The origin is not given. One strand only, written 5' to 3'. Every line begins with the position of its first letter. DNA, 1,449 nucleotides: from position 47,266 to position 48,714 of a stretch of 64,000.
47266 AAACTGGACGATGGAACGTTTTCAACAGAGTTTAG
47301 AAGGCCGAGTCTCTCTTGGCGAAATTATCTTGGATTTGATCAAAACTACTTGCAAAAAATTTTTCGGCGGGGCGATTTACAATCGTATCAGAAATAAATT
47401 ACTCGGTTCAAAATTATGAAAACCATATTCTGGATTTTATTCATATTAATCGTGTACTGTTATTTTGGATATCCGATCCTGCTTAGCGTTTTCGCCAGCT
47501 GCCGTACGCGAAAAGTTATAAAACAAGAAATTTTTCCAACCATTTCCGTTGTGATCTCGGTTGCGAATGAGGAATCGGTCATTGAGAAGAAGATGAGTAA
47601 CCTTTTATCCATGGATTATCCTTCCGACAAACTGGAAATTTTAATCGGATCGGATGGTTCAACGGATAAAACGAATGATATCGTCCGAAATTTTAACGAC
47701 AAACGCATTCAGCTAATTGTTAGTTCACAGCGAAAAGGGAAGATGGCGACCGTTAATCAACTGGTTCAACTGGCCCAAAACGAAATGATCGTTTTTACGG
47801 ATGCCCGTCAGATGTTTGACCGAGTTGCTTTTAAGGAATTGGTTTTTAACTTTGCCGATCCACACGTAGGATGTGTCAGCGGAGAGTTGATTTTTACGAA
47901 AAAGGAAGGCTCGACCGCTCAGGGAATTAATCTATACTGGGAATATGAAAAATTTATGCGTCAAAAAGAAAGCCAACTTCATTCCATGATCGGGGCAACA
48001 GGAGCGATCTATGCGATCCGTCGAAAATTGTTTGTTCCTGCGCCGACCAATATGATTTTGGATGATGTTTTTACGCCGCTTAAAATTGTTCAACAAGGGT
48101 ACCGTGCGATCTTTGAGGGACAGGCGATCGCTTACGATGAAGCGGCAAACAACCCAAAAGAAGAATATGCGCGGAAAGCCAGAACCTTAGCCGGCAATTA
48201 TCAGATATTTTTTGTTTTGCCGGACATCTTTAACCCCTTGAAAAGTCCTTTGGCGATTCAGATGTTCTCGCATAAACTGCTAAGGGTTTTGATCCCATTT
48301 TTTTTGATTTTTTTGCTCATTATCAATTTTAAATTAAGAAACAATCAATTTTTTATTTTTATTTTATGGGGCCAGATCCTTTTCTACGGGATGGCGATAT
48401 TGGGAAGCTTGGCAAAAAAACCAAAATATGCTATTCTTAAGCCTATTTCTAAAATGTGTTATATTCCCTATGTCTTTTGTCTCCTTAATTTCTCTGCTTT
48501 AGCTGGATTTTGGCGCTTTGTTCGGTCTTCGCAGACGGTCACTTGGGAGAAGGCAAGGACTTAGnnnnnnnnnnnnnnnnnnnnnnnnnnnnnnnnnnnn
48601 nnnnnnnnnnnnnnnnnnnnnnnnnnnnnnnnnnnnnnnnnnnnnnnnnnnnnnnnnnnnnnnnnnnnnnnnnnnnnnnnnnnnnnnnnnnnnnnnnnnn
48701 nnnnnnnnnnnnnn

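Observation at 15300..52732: Size and complexity of the exosortase-linked glycan locus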

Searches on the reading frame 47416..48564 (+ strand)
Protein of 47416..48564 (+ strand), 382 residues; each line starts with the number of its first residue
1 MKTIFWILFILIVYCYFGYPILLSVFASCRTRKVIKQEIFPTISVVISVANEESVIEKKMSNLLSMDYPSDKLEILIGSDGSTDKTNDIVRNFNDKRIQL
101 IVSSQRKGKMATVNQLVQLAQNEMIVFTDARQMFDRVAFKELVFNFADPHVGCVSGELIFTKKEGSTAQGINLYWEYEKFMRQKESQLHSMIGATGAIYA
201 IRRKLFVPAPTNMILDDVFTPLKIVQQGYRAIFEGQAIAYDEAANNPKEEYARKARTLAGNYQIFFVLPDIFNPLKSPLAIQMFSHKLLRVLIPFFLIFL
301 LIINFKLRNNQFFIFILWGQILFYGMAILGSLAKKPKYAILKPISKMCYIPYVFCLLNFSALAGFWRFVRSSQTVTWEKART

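Call 4: search_protein_families(library=ncbifam, proteins=[window:47416-48564:+], max_evalue=0.00001)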
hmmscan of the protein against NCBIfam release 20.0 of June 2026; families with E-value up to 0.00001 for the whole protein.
window:47416-48564:+ (382 aa): 16 families
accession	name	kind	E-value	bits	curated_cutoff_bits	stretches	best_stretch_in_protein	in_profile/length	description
TIGR03937.1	PgaC_IcaA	equivalog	7.3e-19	68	422.3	1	30-305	34-314/407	poly-beta-1,6-N-acetyl-D-glucosamine synthase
TIGR03965.1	mycofact_glyco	equivalog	2.1e-15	56.6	280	1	35-164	69-197/467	mycofactocin biosynthesis glycosyltransferase MftF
TIGR03111.1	glyc2_xrt_Gpos1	hypoth_equivalog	5.4e-12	45.2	363.95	1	3-307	7-340/439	TIGR03111 family XrtG-associated glycosyltransferase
NF041875.1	EPS_EpsD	equivalog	7.1e-10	38.8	370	1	43-129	1-87/325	exopolysaccharide biosynthesis glycosyltransferase EpsD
NF007482.0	PRK10073.1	equivalog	7.4e-10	38.3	423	1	40-143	5-107/334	glycosyltransferase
TIGR03469.1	HpnB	hypoth_equivalog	1.7e-09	37.2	379.25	1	30-148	33-162/386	hopene-associated glycosyltransferase HpnB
TIGR04242.1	nodulat_NodC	equivalog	2.5e-09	36.6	550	1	28-165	35-175/395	chitooligosaccharide synthase NodC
TIGR03472.1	HpnI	equivalog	3.4e-09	36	310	1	8-155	7-160/373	bacteriohopanetetrol glucosamine biosynthesis glycosyltransferase HpnI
NF050050.1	ProtGlycPglI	equivalog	2.1e-08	33.9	500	1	40-151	1-113/306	GalNAc(5)-diNAcBac-PP-undecaprenol beta-1,3-glucosyltransferase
NF047683.1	TeichurnBiosyTuaG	equivalog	4.5e-08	33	400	1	41-135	6-100/252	teichuronic acid biosynthesis protein TuaG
TIGR04283.1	glyco_like_mftF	equivalog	1.1e-07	31.6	182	1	43-139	1-90/221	TIGR04283 family arsenosugar biosynthesis glycosyltransferase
NF053739.1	GlytfEpsEBac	equivalog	1.8e-07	30.4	450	1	41-231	1-192/265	glycosyltransferase EpsE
NF041865.1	EpsU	equivalog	5.4e-07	29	700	1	7-115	5-112/394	exopolysaccharide biosynthesis GT2 family glycosyltransferase EpsU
TIGR03030.1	CelA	equivalog_domain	1.1e-06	27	699.1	0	23-87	107-179/714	UDP-forming cellulose synthase catalytic subunit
NF047588.1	GlcsyltransPgfSStrep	equivalog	1.2e-06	28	500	1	43-133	3-97/308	glycosyltransferase PgfS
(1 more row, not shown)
